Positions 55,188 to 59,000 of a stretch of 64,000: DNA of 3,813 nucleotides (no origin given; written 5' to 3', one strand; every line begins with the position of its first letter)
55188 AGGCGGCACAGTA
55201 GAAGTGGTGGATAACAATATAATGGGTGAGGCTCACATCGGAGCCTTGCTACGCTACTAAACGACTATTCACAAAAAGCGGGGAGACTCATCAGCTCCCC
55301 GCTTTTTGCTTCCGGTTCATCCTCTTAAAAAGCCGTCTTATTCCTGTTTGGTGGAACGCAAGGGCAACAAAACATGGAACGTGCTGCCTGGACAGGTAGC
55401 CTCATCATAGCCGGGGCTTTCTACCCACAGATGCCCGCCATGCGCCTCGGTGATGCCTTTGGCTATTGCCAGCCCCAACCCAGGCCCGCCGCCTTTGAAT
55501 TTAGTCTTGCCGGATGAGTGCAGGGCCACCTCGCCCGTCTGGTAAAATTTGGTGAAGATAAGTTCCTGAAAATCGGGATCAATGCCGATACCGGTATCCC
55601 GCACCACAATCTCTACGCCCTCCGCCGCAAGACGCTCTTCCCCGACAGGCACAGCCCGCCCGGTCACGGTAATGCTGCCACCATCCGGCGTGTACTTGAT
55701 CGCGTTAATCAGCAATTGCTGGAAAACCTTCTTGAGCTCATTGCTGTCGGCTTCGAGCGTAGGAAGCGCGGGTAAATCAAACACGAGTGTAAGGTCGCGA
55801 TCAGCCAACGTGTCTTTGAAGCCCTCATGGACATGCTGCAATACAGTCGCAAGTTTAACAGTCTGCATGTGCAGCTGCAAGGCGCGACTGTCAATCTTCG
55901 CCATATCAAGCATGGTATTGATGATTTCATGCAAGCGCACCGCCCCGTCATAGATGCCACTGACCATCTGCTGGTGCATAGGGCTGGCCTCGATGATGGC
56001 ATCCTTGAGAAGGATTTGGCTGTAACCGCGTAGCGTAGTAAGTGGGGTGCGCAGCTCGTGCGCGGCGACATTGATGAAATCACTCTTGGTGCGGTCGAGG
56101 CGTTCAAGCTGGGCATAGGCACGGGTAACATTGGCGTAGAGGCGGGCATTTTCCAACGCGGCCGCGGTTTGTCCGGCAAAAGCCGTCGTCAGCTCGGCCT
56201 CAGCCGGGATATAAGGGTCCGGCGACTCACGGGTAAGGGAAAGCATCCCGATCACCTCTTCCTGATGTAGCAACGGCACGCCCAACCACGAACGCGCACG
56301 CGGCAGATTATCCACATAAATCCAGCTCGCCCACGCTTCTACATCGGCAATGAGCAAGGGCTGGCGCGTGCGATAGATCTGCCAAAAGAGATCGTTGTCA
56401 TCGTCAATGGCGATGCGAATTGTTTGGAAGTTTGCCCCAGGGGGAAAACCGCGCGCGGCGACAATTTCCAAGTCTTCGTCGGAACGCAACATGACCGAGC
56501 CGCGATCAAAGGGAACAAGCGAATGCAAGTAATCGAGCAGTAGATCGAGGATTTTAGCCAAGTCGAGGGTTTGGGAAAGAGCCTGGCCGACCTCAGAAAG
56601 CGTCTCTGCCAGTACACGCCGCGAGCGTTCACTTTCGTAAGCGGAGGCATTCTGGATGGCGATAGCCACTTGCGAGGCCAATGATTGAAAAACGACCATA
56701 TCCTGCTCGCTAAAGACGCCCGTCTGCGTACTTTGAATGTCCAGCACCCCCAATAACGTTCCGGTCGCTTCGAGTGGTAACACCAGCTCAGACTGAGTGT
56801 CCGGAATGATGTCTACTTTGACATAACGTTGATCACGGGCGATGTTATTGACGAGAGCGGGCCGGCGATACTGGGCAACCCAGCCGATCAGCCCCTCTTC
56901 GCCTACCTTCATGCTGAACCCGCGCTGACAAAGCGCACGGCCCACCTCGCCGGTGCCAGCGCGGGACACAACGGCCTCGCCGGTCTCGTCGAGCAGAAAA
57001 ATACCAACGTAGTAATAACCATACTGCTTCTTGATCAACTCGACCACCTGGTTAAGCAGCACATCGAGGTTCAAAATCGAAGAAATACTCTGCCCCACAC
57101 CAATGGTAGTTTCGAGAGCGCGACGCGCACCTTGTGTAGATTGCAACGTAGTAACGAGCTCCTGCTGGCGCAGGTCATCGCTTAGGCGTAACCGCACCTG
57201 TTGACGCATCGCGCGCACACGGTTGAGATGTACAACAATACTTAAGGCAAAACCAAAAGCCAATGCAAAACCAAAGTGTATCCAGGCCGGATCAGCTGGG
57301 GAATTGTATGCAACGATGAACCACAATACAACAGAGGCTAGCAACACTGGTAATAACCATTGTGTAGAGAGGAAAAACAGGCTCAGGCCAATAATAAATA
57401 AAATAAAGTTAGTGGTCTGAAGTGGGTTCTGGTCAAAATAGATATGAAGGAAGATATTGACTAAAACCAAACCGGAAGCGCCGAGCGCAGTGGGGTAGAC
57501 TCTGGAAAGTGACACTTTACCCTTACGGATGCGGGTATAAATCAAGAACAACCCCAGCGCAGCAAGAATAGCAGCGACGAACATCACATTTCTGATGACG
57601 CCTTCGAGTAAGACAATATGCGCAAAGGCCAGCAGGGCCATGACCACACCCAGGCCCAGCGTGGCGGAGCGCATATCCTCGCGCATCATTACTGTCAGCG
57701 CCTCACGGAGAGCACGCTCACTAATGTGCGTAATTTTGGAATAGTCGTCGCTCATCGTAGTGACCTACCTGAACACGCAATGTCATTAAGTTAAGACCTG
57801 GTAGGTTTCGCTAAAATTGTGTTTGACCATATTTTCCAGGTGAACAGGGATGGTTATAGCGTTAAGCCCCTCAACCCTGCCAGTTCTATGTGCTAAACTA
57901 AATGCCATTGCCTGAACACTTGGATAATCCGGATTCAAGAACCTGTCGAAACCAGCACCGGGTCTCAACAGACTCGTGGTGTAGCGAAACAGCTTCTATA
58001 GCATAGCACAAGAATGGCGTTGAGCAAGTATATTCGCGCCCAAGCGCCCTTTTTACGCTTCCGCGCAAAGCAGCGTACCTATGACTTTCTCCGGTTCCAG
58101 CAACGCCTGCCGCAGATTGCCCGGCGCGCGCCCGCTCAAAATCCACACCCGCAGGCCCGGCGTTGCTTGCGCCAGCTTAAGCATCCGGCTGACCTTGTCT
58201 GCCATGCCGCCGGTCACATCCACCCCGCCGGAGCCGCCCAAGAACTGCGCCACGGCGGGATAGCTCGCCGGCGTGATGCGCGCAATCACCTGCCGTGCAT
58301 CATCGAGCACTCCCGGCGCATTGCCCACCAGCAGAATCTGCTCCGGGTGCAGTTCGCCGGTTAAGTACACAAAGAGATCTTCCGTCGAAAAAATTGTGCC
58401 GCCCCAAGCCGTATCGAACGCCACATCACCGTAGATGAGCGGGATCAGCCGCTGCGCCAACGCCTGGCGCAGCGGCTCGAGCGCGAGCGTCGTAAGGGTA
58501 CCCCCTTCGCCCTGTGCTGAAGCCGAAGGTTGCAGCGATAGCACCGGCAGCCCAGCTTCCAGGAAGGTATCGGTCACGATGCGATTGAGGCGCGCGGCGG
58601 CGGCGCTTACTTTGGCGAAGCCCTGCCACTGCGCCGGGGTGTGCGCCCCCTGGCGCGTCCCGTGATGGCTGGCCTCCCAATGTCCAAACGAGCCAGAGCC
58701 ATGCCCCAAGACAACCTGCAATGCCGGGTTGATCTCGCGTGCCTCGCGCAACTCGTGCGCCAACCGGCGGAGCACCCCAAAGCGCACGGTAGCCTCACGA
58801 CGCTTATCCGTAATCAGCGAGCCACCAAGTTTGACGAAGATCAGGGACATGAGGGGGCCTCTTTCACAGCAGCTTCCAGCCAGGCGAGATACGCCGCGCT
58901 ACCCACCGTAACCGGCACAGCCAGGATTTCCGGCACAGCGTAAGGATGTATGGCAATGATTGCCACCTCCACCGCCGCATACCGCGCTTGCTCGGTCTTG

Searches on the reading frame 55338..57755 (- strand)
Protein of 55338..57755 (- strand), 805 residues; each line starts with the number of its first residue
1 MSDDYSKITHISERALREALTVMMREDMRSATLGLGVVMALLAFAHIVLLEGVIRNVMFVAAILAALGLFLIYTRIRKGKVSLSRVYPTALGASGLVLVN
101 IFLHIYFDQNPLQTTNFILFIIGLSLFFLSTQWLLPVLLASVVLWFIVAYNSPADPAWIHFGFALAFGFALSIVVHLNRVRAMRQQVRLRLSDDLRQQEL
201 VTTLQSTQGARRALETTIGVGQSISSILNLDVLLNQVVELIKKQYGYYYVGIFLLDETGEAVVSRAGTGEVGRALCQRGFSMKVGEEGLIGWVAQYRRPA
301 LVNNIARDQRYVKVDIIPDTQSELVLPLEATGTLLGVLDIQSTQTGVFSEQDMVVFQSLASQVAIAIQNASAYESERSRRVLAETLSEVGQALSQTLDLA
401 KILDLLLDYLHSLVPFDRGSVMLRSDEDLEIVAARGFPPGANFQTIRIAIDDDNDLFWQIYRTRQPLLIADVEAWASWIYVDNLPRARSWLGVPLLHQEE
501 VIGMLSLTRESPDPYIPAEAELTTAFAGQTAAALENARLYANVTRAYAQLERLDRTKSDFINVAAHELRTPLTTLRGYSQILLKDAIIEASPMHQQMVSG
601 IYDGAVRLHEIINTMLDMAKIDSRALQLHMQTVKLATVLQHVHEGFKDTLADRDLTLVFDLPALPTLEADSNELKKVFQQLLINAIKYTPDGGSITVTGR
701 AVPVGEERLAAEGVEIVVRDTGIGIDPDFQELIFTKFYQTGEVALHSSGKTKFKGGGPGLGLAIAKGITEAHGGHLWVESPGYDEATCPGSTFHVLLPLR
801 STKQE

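Call 28: find_homologous_proteins(query=window:55338-57755:-, max_evalue=1e-50)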
Query window:55338-57755:- (805 aa): 354 proteins with E <= 1e-50 among 8000 candidates; the best 120 are listed.
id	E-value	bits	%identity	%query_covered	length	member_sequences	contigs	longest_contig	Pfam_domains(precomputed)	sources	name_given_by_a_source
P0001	0.0e+0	1091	62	98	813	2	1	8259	PF13185.13,PF01590.33,PF02518.32,PF13492.13,PF00512.32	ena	-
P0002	2.7e-267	907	55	99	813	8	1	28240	PF13185.13,PF01590.33,PF02518.32,PF13492.13,PF00512.32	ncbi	-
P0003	4.0e-264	896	54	99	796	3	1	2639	PF13185.13,PF01590.33,PF02518.32,PF13492.13,PF00512.32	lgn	-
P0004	9.3e-260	882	53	98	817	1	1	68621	PF13185.13,PF01590.33,PF02518.32,PF13492.13,PF00512.32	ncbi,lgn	-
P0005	1.8e-256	871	52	99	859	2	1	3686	PF13185.13,PF01590.33,PF02518.32,PF13492.13,PF00512.32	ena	-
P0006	2.7e-256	871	51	98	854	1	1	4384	PF13185.13,PF01590.33,PF02518.32,PF13492.13,PF00512.32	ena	-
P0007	9.5e-255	865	52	99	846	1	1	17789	PF13185.13,PF01590.33,PF02518.32,PF13492.13,PF00512.32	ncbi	-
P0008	3.1e-253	860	52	97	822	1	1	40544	PF13185.13,PF01590.33,PF02518.32,PF13492.13,PF00512.32,PF11849.15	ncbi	-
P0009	2.9e-252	857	52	100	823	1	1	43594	PF13185.13,PF01590.33,PF02518.32,PF13492.13,PF00512.32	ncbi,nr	ncbi:MAG: GAF domain-containing sensor histidine kinase [Thermoflexales bacterium]|nr:GAF domain-con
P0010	3.0e-252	857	52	99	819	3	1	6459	PF13185.13,PF01590.33,PF02518.32,PF13492.13,PF00512.32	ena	-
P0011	4.4e-249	847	53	98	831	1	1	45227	PF13185.13,PF01590.33,PF02518.32,PF13492.13,PF00512.32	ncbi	-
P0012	5.0e-249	847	52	98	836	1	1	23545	PF13185.13,PF01590.33,PF02518.32,PF13492.13,PF00512.32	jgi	jgi:signal transduction histidine kinase/putative methionine-R-sulfoxide reductase with GAF domain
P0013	2.0e-247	841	55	90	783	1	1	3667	PF13185.13,PF01590.33,PF02518.32,PF13492.13,PF00512.32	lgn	-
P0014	2.6e-245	834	51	99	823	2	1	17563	PF13185.13,PF01590.33,PF02518.32,PF13492.13,PF00512.32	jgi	-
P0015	2.7e-244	831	50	98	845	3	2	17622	PF13185.13,PF01590.33,PF02518.32,PF13492.13,PF00512.32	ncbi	-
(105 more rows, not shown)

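Call 29: find_encoding_contigs(protein=P0001, flank=3000, max_places=2)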
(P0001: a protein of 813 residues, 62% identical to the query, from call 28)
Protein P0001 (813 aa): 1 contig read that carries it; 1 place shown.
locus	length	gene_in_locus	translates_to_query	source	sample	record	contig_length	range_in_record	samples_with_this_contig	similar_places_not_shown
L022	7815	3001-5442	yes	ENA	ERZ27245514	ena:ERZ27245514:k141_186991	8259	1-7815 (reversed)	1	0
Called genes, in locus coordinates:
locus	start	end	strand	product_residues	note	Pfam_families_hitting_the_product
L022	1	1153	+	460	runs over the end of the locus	PF00483:NTP_transferase, PF01128:IspD, PF12804:NTP_transf_3, PF25084:LbH_EIF2B (weak), PF25087:GMPPB_C (faint), PF00132:Hexapep (weak)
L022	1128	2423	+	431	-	PF01595:CNNM, PF00571:CBS, PF03471:CorC_HlyC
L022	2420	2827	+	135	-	PF08211:dCMP_cyt_deam_2, PF00383:dCMP_cyt_deam_1, PF26947:CDL (weak)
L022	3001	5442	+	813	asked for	PF01590:GAF, PF13185:GAF_2, PF13492:GAF_3, PF01590:GAF, PF13185:GAF_2, PF13492:GAF_3, PF00512:HisKA, PF02518:HATPase_c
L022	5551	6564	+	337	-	PF00672:HAMP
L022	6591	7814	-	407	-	?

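Call 30: find_encoding_contigs(protein=P0002, flank=3000, max_places=2)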
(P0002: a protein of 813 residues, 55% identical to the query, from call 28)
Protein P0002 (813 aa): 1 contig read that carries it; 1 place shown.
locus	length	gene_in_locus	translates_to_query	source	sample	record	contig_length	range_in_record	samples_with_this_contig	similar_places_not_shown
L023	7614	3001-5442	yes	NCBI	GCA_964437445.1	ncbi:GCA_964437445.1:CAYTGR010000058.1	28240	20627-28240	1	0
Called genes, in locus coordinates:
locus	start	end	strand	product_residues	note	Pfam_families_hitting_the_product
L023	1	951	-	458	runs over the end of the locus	PF03990:DUF348, PF07501:G5, PF06725:3D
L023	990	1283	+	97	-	-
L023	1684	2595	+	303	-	PF00583:Acetyltransf_1, PF13508:Acetyltransf_7 (weak)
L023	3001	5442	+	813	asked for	PF01590:GAF, PF13185:GAF_2, PF13492:GAF_3, PF01590:GAF, PF13185:GAF_2, PF13492:GAF_3, PF00512:HisKA, PF02518:HATPase_c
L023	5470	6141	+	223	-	PF00702:Hydrolase, PF12710:HAD, PF08282:Hydrolase_3 (weak)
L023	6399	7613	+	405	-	?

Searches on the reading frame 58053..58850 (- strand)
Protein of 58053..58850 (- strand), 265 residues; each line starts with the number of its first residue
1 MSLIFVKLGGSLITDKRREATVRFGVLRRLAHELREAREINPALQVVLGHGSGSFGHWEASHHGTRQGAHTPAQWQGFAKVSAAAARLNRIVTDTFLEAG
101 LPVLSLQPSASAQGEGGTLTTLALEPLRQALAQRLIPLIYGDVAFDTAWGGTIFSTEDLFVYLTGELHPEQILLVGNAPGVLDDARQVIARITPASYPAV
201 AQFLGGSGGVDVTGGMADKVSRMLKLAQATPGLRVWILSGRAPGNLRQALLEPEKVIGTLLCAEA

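Call 39: search_protein_families(library=pfam, proteins=[window:58053-58850:-])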
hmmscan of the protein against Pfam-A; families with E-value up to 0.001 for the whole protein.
window:58053-58850:- (265 aa): 1 family
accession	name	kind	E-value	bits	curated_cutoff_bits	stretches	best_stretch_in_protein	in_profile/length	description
PF00696.33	AA_kinase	-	1.2e-26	94.4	24.9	1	3-238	2-233/234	Amino acid kinase family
